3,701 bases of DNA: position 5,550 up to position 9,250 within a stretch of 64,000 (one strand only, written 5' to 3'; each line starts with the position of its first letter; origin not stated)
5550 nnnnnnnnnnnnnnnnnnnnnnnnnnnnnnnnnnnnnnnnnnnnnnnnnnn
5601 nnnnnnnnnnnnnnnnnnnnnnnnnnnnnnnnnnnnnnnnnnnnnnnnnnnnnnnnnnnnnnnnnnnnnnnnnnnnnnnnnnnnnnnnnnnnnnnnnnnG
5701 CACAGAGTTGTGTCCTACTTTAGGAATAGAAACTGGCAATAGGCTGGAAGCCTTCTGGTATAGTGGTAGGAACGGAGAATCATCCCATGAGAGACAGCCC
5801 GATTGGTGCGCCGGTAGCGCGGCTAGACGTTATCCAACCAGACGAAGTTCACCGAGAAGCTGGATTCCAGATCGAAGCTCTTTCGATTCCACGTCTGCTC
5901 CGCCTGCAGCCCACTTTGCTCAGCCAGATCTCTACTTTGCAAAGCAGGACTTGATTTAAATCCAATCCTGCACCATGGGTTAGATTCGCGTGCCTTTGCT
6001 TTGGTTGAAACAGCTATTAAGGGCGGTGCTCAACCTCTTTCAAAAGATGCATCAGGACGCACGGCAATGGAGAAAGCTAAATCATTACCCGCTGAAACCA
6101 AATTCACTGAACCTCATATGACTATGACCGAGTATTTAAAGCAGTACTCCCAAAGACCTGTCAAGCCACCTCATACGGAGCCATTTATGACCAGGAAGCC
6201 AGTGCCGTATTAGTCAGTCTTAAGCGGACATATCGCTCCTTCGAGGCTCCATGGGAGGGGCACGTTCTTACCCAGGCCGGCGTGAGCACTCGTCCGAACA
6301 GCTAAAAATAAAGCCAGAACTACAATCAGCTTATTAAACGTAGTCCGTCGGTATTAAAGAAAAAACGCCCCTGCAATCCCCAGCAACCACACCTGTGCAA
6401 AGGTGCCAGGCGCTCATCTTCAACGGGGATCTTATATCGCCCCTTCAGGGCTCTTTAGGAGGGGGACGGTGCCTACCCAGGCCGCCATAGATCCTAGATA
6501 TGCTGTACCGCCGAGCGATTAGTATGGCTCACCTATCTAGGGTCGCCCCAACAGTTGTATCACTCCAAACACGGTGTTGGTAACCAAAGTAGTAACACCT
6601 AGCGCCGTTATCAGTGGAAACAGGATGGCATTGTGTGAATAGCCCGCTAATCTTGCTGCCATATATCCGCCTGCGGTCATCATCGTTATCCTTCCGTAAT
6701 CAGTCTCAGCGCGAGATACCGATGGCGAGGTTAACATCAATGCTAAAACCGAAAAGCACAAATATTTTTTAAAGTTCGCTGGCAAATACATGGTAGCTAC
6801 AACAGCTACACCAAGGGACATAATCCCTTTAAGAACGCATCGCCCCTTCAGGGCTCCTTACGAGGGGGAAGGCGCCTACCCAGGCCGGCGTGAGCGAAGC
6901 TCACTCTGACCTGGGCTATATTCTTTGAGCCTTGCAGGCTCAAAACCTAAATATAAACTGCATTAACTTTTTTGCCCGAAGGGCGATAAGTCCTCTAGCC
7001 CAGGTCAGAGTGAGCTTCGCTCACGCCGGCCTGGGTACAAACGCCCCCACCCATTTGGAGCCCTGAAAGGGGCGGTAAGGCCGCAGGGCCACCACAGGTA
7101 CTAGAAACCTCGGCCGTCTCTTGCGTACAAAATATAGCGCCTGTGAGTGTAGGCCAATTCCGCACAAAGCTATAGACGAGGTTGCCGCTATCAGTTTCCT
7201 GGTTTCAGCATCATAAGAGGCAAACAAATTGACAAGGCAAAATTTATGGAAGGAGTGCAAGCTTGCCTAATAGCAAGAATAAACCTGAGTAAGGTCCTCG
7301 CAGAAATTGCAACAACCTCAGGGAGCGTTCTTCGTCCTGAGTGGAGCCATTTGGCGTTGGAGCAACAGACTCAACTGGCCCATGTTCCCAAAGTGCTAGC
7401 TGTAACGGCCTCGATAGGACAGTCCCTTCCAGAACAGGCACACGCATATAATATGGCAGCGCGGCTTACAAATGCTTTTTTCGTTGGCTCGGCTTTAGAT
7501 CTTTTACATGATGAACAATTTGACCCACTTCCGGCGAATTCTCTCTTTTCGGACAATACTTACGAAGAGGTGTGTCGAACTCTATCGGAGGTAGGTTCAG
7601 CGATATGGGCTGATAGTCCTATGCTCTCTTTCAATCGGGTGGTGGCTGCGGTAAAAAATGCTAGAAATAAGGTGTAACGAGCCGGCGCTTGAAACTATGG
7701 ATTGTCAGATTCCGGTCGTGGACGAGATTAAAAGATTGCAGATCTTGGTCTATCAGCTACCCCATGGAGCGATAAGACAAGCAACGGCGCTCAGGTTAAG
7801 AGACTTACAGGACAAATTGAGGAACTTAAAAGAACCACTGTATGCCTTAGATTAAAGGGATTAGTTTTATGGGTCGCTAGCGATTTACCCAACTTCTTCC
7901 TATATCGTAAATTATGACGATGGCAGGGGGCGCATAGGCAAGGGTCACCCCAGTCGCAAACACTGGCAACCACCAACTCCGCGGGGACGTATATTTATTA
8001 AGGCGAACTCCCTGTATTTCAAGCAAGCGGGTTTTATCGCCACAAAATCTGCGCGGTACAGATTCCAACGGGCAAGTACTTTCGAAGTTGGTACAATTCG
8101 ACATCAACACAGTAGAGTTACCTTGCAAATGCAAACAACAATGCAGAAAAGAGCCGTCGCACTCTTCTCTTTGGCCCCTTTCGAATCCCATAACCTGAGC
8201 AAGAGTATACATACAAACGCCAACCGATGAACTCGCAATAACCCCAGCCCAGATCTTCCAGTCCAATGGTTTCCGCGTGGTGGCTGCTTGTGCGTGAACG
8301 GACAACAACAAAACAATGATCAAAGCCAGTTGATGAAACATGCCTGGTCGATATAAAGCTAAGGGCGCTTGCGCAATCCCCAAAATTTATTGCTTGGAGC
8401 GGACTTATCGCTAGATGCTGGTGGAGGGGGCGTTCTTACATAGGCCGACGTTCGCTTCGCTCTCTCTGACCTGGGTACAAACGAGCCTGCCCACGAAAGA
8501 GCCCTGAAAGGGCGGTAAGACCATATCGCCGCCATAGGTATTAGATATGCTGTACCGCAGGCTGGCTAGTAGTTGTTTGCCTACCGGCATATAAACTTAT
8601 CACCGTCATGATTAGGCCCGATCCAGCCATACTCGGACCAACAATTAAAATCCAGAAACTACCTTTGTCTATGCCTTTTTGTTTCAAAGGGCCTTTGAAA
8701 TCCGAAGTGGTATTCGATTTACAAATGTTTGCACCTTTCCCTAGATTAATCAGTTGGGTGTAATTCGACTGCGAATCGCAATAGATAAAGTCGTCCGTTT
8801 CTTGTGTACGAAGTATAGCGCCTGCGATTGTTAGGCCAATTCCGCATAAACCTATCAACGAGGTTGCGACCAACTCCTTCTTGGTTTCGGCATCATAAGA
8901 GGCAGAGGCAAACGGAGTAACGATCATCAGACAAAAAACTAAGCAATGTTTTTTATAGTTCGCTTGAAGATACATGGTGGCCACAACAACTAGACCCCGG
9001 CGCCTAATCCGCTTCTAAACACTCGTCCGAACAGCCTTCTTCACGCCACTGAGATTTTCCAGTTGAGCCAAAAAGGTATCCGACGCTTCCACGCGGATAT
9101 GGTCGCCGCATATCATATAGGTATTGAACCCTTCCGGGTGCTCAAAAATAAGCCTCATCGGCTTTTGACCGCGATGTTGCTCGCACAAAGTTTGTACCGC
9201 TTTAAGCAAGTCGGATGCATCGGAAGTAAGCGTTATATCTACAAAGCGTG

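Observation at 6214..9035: Repeat-punctuated islet of paralogous small three-helix membrane proteins downstream of dnaE, bounded by a 16-bp direct repeat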

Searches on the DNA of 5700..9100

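Call 55: search_rna_families(source=window, start=5700, end=9100, threshold=evalue, max_evalue=10)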
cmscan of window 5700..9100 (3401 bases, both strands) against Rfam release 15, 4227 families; matches with E-value up to 10: 4.
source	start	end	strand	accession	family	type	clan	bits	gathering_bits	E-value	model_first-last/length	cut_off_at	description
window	6899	7015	+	RF04147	MIR6224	Gene; miRNA;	-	29.6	171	0.0045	1-176/176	no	MIR6224 microRNA precursor family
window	6699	6744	-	RF00192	BLV_package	Cis-reg;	-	21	70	0.23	1-55/55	no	Bovine leukaemia virus RNA packaging signal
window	6429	6451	+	RF01687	Acido-Lenti-1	Gene; sRNA;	-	16.9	37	1.4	23-45/46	no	Acido-Lenti-1 RNA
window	6811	6915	+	RF01527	CrfA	Gene; sRNA;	-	16.4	38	8.9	1-136/136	no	Caulobacter sRNA CrfA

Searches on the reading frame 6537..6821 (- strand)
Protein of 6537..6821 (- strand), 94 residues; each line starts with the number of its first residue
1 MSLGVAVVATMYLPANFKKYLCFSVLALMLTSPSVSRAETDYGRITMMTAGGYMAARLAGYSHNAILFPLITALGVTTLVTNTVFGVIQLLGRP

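Call 11: search_protein_families(library=pfam, max_evalue=0.1, proteins=[window:6537-6821:-])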
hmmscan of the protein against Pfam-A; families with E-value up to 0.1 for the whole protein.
window:6537-6821:- (94 aa): 0 families

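Call 12: search_protein_families(library=padloc, max_evalue=0.1, proteins=[window:6537-6821:-])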
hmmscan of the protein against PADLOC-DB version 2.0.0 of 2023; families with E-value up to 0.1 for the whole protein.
window:6537-6821:- (94 aa): 0 families

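Call 37: find_encoding_contigs(protein=window:6537-6821:-, flank=10000, max_places=6)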
Protein window:6537-6821:- (94 aa): no gene with exactly this product is on record in the collection.

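Call 91: search_protein_families(library=ncbifam, max_evalue=0.1, proteins=[window:6537-6791:-])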
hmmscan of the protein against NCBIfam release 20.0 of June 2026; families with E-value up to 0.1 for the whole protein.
window:6537-6791:- (84 aa): 0 families

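Call 92: search_protein_families(library=phrogs, max_evalue=0.1, proteins=[window:6537-6791:-])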
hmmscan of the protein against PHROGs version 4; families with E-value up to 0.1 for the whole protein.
window:6537-6791:- (84 aa): 0 families

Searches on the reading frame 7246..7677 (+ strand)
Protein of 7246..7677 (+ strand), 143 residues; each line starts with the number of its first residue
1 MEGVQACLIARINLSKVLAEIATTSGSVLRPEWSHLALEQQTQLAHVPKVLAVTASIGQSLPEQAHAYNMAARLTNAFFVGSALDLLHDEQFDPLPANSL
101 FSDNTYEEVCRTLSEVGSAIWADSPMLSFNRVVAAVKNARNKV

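Call 11: search_protein_families(library=pfam, max_evalue=0.1, proteins=[window:7246-7677:+])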
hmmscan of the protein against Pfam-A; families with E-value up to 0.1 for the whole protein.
window:7246-7677:+ (143 aa): 0 families

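Call 12: search_protein_families(library=padloc, max_evalue=0.1, proteins=[window:7246-7677:+])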
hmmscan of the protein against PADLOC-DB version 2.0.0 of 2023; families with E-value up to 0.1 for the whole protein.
window:7246-7677:+ (143 aa): 0 families

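Call 19: find_homologous_proteins(query=window:7246-7677:+, max_evalue=10)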
Query window:7246-7677:+ (143 aa): 1 proteins with E <= 10 among 72 candidates.
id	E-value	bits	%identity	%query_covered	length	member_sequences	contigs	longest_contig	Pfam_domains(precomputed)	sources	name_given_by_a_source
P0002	2.1e-86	304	100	100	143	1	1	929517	-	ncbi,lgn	ncbi:MAG: hypothetical protein V4534_04375 [Myxococcota bacterium]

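Call 89: predict_structure(protein=window:7246-7677:+)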
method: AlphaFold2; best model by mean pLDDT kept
length: 143 residues; sequences in the alignment: 1
mean_pLDDT: 44.6   pTM: 0.32
mean pLDDT of the five models: 44.6, 44.5, 43.6, 43.4, 41.3
residues with pLDDT >= 90: 0; 70-90: 0; 50-70: 46; < 50: 97
segments of 3 or more residues with pLDDT < 50: 1-59, 61-64, 86-102, 120-130
pLDDT, mean of each block of 10 residues (from residue 1): 39 43 36 33 36 40 50 53 49 41 50 54 47 53 47
secondary structure, 60 per line:
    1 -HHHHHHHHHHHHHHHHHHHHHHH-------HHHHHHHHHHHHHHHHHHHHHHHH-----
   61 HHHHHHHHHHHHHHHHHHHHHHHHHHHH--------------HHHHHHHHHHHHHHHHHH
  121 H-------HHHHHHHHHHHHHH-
elements in order: H2-24 H32-55 H61-88 H103-121 H129-142

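Call 91: search_protein_families(library=ncbifam, max_evalue=0.1, proteins=[window:7246-7677:+])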
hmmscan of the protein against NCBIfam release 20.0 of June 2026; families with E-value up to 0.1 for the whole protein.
window:7246-7677:+ (143 aa): 0 families

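Call 92: search_protein_families(library=phrogs, max_evalue=0.1, proteins=[window:7246-7677:+])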
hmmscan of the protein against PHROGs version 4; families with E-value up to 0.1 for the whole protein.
window:7246-7677:+ (143 aa): 0 families

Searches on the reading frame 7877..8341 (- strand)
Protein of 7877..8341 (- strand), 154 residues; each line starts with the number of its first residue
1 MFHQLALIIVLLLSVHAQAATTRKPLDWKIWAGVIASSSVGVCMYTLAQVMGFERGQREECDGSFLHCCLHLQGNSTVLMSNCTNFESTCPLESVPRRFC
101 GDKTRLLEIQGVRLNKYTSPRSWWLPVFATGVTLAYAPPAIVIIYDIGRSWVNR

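Call 11: search_protein_families(library=pfam, max_evalue=0.1, proteins=[window:7877-8341:-])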
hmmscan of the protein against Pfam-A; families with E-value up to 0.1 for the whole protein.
window:7877-8341:- (154 aa): 1 family
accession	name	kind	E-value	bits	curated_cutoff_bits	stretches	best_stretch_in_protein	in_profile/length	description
PF08592.16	Anthrone_oxy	-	0.062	13.9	27.3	0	3-49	13-57/106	Anthrone oxygenase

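Call 12: search_protein_families(library=padloc, max_evalue=0.1, proteins=[window:7877-8341:-])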
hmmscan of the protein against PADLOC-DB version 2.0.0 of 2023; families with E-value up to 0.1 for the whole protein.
window:7877-8341:- (154 aa): 0 families

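Call 77: search_protein_representatives(protein=window:7877-8341:-)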
Query: 154 residues. Proteins with E-value up to 0.001 (for the whole library): 0; up to 1e-10: 0; up to 1e-30: 0. The best 0 are listed.

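Call 91: search_protein_families(library=ncbifam, max_evalue=0.1, proteins=[window:7877-8341:-])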
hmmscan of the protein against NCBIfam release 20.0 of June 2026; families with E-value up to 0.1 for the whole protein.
window:7877-8341:- (154 aa): 0 families

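Call 92: search_protein_families(library=phrogs, max_evalue=0.1, proteins=[window:7877-8341:-])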
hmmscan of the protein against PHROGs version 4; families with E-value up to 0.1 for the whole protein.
window:7877-8341:- (154 aa): 0 families
